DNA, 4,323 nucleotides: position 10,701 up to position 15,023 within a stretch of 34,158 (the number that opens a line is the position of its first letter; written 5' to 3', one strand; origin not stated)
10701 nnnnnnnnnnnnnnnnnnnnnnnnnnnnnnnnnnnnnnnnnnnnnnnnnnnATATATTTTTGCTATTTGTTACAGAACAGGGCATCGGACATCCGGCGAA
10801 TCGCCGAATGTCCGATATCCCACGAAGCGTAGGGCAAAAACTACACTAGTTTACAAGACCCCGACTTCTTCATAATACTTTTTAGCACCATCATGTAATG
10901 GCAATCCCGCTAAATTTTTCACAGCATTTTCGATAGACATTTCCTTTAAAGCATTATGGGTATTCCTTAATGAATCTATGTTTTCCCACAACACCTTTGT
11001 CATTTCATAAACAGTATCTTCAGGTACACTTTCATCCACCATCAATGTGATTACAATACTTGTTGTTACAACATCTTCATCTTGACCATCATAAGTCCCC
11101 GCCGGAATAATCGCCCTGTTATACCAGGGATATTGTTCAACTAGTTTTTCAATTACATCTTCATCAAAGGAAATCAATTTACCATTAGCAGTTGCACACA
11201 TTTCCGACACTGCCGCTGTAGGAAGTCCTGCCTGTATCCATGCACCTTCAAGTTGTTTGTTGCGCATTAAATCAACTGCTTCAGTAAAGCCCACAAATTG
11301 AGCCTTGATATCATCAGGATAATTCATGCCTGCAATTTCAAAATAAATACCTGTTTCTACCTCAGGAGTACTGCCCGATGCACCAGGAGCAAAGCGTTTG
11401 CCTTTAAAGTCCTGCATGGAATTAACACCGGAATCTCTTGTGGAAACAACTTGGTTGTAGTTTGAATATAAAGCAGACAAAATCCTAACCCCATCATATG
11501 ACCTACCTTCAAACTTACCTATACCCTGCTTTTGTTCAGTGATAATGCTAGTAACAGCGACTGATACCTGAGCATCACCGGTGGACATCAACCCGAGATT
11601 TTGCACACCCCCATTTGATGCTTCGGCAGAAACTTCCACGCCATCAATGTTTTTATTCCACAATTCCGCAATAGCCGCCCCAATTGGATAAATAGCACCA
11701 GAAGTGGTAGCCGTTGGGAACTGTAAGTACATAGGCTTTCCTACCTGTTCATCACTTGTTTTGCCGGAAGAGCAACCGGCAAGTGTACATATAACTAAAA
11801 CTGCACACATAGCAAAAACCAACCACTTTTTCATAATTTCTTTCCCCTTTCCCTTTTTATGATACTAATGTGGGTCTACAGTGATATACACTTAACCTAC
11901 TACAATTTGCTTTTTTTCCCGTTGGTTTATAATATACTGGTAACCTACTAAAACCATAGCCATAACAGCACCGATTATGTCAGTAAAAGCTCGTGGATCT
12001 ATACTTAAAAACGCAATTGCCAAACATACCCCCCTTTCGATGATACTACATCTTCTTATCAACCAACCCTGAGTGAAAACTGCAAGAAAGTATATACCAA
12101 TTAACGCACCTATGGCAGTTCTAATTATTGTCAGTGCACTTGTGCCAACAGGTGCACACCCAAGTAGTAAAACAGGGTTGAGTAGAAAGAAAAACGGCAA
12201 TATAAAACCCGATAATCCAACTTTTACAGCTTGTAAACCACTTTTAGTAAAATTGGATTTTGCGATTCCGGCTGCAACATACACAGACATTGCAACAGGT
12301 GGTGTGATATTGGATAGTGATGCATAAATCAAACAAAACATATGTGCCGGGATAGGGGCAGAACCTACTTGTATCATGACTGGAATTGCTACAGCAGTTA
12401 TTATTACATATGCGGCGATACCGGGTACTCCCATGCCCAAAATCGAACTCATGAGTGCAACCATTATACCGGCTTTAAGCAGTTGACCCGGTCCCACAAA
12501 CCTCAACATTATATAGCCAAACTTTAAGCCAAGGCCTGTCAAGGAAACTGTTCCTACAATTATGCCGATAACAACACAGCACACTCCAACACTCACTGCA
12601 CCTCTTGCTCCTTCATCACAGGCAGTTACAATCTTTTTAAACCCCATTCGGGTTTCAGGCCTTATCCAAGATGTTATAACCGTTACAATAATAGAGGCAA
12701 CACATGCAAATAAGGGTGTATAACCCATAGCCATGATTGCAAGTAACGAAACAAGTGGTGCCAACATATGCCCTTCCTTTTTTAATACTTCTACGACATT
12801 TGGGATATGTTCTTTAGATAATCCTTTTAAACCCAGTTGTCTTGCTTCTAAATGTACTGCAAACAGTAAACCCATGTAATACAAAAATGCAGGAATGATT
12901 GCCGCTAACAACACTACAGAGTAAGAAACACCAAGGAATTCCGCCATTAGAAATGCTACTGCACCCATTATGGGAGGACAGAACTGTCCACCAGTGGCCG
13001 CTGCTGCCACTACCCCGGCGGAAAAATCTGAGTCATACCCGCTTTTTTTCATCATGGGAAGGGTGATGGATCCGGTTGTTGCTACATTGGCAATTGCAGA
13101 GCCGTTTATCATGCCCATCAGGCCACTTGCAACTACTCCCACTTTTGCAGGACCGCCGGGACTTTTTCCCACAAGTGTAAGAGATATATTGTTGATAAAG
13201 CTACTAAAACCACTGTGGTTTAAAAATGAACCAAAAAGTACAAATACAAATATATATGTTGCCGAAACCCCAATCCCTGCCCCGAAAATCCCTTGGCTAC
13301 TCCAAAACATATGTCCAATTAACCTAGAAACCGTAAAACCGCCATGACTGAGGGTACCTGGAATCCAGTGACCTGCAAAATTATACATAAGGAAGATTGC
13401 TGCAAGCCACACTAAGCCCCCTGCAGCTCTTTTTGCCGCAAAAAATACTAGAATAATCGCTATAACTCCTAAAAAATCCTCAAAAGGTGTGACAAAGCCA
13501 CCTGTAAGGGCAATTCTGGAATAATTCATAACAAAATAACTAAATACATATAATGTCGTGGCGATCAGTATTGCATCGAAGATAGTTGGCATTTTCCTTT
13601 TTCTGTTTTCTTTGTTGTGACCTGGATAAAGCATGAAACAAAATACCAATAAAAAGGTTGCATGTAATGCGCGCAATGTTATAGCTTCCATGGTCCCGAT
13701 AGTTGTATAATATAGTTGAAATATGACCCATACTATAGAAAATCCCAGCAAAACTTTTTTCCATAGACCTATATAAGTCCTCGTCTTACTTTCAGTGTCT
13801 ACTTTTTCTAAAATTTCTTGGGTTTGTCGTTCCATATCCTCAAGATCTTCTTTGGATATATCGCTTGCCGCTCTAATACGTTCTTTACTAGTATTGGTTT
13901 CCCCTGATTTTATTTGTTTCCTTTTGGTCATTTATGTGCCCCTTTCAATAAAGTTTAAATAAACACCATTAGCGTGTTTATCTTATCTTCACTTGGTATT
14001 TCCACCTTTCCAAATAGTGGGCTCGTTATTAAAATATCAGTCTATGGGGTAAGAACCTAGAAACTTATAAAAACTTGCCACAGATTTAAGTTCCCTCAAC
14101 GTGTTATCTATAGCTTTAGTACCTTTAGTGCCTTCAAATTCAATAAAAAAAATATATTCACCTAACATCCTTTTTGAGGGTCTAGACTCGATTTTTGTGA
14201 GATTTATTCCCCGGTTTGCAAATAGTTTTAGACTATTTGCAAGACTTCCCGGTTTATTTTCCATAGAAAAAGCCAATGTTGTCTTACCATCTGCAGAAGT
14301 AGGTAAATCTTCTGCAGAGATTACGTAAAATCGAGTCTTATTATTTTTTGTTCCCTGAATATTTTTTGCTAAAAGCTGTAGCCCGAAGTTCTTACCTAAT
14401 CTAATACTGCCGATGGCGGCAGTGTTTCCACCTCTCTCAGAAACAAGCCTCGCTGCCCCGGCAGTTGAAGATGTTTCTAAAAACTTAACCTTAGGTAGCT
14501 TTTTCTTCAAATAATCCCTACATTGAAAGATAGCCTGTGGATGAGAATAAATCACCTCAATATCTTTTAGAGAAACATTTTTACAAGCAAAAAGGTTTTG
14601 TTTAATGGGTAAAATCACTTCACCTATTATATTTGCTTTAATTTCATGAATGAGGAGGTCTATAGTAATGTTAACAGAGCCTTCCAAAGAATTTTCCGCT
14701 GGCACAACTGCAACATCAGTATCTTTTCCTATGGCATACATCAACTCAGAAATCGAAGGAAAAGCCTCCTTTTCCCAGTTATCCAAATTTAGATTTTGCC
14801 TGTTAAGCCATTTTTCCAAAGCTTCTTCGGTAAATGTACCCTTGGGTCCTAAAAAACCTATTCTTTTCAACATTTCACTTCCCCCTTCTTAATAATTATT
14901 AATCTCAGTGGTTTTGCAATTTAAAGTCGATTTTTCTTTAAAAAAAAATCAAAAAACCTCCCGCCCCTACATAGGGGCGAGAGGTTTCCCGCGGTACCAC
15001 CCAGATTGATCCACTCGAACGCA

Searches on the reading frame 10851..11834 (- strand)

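Call 4: search_protein_families(library=pfam, proteins=[window:10851-11834:-])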
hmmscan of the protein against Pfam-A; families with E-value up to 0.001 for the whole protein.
window:10851-11834:- (327 aa): 3 families
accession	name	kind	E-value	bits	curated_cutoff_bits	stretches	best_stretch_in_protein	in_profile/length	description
PF16868.10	NMT1_3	-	3e-84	283.5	27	1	41-325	3-289/289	NMT1-like family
PF09084.16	NMT1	-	1.4e-05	25.5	20.5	1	65-199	20-145/216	NMT1/THI5 like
PF13379.11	NMT1_2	-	2.4e-05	24.7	24.7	1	57-212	28-190/252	NMT1-like family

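Call 5: search_protein_families(library=ncbifam, proteins=[window:10851-11834:-])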
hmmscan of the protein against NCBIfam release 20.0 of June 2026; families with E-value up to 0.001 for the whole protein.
window:10851-11834:- (327 aa): 2 families
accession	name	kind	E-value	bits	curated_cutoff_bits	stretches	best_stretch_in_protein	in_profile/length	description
TIGR02122.1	TRAP_TAXI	subfamily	9.7e-85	284.2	84.35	1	2-325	2-320/320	TAXI family TRAP transporter solute-binding subunit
TIGR01728.1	SsuA_fam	subfamily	6.3e-05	22.3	163.5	1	124-214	82-170/290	aliphatic sulfonate ABC transporter substrate-binding protein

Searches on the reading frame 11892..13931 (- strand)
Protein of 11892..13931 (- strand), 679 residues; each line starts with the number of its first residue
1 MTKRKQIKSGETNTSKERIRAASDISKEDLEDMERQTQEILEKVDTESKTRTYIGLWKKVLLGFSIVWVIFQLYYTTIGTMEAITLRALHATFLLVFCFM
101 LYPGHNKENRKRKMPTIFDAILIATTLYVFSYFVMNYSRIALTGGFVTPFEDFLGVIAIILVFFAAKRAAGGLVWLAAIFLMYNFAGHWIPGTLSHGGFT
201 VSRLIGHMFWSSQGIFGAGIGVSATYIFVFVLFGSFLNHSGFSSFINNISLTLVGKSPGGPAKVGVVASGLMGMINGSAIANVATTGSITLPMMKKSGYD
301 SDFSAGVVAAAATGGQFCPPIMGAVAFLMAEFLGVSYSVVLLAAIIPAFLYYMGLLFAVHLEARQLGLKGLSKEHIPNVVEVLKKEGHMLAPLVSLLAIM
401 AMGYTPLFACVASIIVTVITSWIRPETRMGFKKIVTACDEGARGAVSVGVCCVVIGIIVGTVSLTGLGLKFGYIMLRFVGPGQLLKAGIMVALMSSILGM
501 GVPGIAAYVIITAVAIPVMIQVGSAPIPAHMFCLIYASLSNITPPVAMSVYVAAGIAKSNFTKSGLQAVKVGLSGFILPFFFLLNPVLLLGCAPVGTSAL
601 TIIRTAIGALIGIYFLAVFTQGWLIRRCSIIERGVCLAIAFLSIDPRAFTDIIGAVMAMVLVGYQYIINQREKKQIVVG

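Call 4: search_protein_families(library=pfam, proteins=[window:11892-13931:-])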
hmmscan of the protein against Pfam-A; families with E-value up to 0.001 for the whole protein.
window:11892-13931:- (679 aa): 2 families
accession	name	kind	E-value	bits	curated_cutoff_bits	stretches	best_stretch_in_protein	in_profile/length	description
PF06808.19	DctM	-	1.3e-81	275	23.8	1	158-590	2-406/413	Tripartite ATP-independent periplasmic transporter, DctM component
PF11874.13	DUF3394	-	0.0007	19.8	28.2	0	603-653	2-52/181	Domain of unknown function (DUF3394)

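Call 5: search_protein_families(library=ncbifam, proteins=[window:11892-13931:-])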
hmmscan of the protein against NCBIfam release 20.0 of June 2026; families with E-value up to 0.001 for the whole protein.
window:11892-13931:- (679 aa): 3 families
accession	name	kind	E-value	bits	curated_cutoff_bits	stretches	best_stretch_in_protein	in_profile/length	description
TIGR02123.1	TRAP_fused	subfamily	7.2e-175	583.2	320.65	1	61-666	5-609/615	TRAP transporter fused permease subunit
TIGR00786.1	dctM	subfamily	2.6e-31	108.8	268.45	1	227-564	43-376/405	TRAP transporter large permease subunit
NF011634.1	PRK15060.1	equivalog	5.5e-21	75.1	800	1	223-569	55-397/425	2,3-diketo-L-gulonate TRAP transporter large permease YiaN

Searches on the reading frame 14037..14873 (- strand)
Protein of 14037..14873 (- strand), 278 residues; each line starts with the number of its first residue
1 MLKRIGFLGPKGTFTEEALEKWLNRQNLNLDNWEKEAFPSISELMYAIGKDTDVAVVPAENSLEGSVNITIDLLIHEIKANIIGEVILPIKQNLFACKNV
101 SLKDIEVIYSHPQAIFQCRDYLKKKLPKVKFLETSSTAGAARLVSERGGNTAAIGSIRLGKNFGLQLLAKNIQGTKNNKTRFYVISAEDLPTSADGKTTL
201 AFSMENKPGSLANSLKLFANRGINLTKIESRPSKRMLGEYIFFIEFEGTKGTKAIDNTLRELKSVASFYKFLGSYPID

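Call 4: search_protein_families(library=pfam, proteins=[window:14037-14873:-])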
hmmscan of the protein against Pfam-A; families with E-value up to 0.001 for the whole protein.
window:14037-14873:- (278 aa): 3 families
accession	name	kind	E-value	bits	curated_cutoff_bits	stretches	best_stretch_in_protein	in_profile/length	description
PF00800.23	PDT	-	4.2e-55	186.8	25.2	1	5-188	1-179/181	Prephenate dehydratase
PF01842.31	ACT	-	1.7e-10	40.9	27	1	198-262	1-64/66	ACT domain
PF22629.2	ACT_AHAS_ss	-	0.00029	21.4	27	0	202-265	3-65/67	AHAS small subunit-like ACT domain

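Call 5: search_protein_families(library=ncbifam, proteins=[window:14037-14873:-])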
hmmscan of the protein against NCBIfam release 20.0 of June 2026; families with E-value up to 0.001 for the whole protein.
window:14037-14873:- (278 aa): 4 families
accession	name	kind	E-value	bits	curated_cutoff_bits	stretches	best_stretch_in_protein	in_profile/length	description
NF008865.0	PRK11898.1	equivalog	6.5e-87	291.3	219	1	4-277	3-278/284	prephenate dehydratase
NF008866.0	PRK11899.1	equivalog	4e-45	154.3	359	1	3-277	6-275/283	prephenate dehydratase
NF007910.0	PRK10622.1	equivalog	5.9e-43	147.2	577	1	4-277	105-377/386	bifunctional chorismate mutase/prephenate dehydratase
TIGR01268.1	Phe4hydrox_tetr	equivalog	1e-13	50.9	704.8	1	193-266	12-84/436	phenylalanine 4-monooxygenase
